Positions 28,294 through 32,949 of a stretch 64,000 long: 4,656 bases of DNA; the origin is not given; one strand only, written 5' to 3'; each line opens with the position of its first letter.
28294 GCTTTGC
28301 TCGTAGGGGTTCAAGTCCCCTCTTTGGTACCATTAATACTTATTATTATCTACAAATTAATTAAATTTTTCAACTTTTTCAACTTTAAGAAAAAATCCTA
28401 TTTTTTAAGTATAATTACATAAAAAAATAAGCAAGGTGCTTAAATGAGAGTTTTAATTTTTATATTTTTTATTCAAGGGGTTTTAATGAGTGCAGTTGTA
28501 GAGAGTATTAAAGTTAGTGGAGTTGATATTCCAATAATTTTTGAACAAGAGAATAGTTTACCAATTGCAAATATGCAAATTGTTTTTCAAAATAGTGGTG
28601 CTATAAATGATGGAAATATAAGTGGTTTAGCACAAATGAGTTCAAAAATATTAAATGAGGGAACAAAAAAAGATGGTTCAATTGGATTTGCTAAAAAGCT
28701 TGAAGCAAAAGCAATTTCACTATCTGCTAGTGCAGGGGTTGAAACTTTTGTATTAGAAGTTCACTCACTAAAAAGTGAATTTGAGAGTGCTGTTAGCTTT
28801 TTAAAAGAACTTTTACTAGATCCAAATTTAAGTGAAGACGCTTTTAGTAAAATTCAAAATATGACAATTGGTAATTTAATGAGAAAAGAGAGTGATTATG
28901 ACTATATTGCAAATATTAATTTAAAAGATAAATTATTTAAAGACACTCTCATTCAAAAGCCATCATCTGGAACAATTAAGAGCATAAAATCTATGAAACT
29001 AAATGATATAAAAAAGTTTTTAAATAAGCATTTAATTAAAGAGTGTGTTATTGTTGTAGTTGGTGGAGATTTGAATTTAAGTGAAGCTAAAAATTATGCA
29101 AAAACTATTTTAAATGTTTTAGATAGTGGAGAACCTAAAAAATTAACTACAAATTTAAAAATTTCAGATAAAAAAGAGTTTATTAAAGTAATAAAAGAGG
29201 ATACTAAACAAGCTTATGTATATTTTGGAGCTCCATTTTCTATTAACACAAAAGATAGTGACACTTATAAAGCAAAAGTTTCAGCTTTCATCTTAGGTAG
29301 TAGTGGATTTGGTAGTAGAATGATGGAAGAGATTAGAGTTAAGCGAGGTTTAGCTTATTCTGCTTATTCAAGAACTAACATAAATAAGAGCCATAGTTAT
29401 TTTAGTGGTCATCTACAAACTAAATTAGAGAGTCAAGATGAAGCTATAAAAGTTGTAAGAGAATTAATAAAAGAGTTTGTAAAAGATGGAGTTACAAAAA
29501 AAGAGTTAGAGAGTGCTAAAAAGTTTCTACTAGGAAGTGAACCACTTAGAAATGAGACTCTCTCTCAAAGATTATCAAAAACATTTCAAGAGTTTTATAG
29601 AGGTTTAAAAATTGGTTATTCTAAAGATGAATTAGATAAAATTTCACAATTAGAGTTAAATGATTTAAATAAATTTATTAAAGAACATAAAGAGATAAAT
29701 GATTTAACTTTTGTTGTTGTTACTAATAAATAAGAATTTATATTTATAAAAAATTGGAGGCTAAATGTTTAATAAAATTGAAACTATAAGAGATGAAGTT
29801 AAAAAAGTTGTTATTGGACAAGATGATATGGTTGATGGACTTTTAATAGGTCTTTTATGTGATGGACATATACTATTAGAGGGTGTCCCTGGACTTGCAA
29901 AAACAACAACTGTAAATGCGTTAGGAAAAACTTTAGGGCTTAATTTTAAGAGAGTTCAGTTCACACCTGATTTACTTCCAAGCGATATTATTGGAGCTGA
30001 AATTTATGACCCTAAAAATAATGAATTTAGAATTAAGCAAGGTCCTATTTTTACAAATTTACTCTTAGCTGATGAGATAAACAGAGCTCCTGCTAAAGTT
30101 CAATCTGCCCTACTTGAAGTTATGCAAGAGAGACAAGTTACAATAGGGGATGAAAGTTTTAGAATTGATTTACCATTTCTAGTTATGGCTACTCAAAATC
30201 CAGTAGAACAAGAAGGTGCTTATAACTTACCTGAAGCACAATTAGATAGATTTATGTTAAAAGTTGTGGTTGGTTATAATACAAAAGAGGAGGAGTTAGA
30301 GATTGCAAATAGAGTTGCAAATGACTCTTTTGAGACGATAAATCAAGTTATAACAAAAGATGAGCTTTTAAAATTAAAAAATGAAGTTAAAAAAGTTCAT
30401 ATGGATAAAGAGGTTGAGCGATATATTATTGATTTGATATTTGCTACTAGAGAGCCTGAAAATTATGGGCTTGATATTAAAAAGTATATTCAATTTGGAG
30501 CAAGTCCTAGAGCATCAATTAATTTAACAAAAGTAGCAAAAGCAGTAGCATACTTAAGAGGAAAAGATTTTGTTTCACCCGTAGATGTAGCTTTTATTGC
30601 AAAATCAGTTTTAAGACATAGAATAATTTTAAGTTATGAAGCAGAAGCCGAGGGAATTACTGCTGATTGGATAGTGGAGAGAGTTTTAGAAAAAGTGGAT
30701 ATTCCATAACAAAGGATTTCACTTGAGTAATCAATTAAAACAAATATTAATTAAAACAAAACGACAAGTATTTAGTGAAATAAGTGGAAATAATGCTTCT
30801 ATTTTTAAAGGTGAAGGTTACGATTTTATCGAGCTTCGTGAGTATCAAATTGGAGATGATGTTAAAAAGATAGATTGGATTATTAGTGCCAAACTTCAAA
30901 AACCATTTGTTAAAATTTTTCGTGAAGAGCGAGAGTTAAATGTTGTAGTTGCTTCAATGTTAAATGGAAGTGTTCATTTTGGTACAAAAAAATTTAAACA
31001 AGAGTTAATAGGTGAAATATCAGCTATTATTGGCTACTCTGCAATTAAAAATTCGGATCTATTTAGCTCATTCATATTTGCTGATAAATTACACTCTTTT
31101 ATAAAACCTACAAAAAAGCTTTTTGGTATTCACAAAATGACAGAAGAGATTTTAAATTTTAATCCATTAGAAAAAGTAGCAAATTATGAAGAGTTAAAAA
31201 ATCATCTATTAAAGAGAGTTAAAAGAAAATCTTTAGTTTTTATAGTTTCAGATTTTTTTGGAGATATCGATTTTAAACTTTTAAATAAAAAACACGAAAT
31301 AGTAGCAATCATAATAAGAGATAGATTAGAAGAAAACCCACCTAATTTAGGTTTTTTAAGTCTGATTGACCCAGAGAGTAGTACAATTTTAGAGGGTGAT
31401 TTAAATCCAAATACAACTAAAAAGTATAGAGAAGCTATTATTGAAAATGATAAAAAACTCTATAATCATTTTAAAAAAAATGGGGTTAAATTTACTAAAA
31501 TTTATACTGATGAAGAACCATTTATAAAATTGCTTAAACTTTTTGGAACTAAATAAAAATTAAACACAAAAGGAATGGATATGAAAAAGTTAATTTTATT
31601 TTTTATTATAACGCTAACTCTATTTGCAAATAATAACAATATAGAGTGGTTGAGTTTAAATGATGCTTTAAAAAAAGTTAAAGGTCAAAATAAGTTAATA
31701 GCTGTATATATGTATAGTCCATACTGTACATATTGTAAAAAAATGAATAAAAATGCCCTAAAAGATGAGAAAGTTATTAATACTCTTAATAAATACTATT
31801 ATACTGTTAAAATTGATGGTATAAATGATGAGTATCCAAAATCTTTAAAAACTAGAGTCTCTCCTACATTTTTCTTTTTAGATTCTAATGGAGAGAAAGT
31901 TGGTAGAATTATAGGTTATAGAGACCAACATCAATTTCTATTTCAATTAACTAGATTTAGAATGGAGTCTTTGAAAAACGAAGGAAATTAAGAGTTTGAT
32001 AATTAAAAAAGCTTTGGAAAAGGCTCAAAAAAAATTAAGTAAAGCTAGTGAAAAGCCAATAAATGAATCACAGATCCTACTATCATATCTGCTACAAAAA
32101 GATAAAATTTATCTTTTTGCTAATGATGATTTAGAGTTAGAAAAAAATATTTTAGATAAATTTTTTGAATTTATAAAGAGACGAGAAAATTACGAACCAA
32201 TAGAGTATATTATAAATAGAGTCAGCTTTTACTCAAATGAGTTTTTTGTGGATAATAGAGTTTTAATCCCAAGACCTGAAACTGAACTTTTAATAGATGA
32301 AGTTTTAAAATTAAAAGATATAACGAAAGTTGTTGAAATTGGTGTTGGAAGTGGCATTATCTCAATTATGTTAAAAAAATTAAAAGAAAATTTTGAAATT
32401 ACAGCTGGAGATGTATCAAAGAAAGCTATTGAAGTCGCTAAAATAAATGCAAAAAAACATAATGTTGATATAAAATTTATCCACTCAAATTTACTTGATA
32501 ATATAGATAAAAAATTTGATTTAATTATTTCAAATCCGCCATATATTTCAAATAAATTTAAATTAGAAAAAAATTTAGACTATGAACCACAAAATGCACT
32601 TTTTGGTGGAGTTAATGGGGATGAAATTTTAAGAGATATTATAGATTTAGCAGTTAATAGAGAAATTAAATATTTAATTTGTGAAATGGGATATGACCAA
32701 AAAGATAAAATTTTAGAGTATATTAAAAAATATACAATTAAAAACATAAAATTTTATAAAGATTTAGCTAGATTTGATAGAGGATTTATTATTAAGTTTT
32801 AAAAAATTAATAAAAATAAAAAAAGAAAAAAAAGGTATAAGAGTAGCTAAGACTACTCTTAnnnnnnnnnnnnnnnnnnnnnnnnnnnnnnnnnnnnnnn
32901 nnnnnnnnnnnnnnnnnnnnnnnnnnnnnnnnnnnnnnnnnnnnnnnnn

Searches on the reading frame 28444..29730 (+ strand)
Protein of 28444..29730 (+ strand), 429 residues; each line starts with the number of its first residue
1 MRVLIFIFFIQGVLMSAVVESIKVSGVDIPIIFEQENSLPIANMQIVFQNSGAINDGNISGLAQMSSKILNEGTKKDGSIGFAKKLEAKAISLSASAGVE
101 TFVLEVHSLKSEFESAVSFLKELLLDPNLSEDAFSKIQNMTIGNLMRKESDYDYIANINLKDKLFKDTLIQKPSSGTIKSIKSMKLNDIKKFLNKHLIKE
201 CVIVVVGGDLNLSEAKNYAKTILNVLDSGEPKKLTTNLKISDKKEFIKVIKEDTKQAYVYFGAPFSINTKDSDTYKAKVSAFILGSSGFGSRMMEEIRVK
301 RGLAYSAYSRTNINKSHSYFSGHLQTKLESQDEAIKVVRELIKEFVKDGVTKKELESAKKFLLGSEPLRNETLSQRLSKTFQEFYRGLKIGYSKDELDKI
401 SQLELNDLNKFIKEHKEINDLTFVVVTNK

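Call 43: search_protein_families(library=pfam, proteins=[window:28444-29730:+], max_evalue=0.001)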
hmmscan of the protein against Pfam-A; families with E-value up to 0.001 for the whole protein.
window:28444-29730:+ (429 aa): 2 families
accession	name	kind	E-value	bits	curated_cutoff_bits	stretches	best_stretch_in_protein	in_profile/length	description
PF05193.26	Peptidase_M16_C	-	9.8e-27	94.4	23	1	184-360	2-179/181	Peptidase M16 inactive domain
PF00675.25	Peptidase_M16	-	7.4e-08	32.9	22.3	1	50-166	20-137/149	Insulinase (Peptidase family M16)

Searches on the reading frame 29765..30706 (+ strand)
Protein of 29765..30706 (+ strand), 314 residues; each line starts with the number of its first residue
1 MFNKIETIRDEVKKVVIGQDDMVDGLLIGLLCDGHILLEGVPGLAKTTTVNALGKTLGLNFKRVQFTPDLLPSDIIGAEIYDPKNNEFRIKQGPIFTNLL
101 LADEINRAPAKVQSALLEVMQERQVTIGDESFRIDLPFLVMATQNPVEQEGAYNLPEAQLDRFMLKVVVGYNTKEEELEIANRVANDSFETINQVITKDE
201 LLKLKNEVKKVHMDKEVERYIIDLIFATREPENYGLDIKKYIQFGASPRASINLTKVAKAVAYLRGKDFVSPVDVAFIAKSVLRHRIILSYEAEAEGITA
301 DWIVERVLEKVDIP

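Call 43: search_protein_families(library=pfam, proteins=[window:29765-30706:+], max_evalue=0.001)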
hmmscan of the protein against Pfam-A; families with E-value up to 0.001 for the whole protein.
window:29765-30706:+ (314 aa): 7 families
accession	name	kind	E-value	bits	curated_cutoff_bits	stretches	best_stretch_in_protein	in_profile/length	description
PF07726.17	AAA_3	-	2.6e-64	215.4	27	1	35-165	1-131/131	ATPase family associated with various cellular activities (AAA)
PF17863.7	AAA_lid_2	-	3e-21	75.4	22.7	1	239-306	6-73/74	AAA lid domain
PF20030.5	bpMoxR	-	8.9e-15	54.8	27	1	4-203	2-202/205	MoxR domain in the MoxR-vWA-beta-propeller ternary systems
PF07728.20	AAA_5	-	1.4e-13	51.5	22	1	35-163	1-139/139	AAA domain (dynein-related subfamily)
PF05496.18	RuvB_N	-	1.4e-05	25.4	27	0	35-126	35-114/159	Holliday junction DNA helicase RuvB P-loop domain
PF00004.35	AAA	-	9.5e-05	23.3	21.2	1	36-165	1-125/131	ATPase family associated with various cellular activities (AAA)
PF00158.32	Sigma54_activat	-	0.00085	19.5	20.2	0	99-149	96-147/168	Sigma-54 interaction domain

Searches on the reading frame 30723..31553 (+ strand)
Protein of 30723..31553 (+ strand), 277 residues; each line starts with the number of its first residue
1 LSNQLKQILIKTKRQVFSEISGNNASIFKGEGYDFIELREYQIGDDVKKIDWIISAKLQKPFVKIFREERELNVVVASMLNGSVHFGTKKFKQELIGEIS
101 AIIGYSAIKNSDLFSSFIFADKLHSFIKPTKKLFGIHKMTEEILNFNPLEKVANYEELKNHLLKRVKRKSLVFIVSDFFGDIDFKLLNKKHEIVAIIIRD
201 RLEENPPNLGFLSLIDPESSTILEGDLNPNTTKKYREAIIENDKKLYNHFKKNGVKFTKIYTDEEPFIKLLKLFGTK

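Call 43: search_protein_families(library=pfam, proteins=[window:30723-31553:+], max_evalue=0.001)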
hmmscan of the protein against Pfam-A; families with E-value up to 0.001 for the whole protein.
window:30723-31553:+ (277 aa): 1 family
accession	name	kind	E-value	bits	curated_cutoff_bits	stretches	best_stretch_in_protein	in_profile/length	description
PF01882.25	DUF58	-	2.8e-42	144.8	23.4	1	37-242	1-213/216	Protein of unknown function DUF58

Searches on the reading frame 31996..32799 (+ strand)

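Call 43: search_protein_families(library=pfam, proteins=[window:31996-32799:+], max_evalue=0.001)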
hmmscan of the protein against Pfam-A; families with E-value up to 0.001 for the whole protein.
window:31996-32799:+ (268 aa): 12 families
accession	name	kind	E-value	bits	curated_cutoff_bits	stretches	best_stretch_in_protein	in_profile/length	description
PF05175.20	MTS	-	1.8e-19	70.5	23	1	96-187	20-112/170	Methyltransferase small domain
PF17827.6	PrmC_N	-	6.3e-16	59.1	23.4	1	6-73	2-70/71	PrmC N-terminal domain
PF13847.12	Methyltransf_31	-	8.1e-10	39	27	1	108-186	3-82/145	Methyltransferase domain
PF13649.12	Methyltransf_25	-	1.3e-09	39.1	27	1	112-180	1-71/97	Methyltransferase domain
PF06325.19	PrmA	-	5.4e-09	36.4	22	1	101-180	156-233/296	Ribosomal protein L11 methyltransferase (PrmA)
PF08241.18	Methyltransf_11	-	2.6e-06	28.4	21.2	1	113-180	1-67/95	Methyltransferase domain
PF08242.18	Methyltransf_12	-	8.2e-06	26.9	30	1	113-180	1-72/98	Methyltransferase domain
PF07669.17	Eco57I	-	4.3e-05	24.1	25.3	1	142-191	43-92/171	Eco57I restriction-modification methylase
PF02384.22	N6_Mtase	-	0.00016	21.5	20.4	1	99-192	37-146/311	N-6 DNA Methylase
PF01135.25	PCMT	-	0.00017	21.9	20.3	1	63-158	30-124/210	Protein-L-isoaspartate(D-aspartate) O-methyltransferase (PCMT)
PF10294.15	Methyltransf_16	-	0.0002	21.6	21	1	110-167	48-105/174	Lysine methyltransferase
PF01170.24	UPF0020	-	0.00023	21.3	22.3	1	129-183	73-131/197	RMKL-like, methyltransferase domain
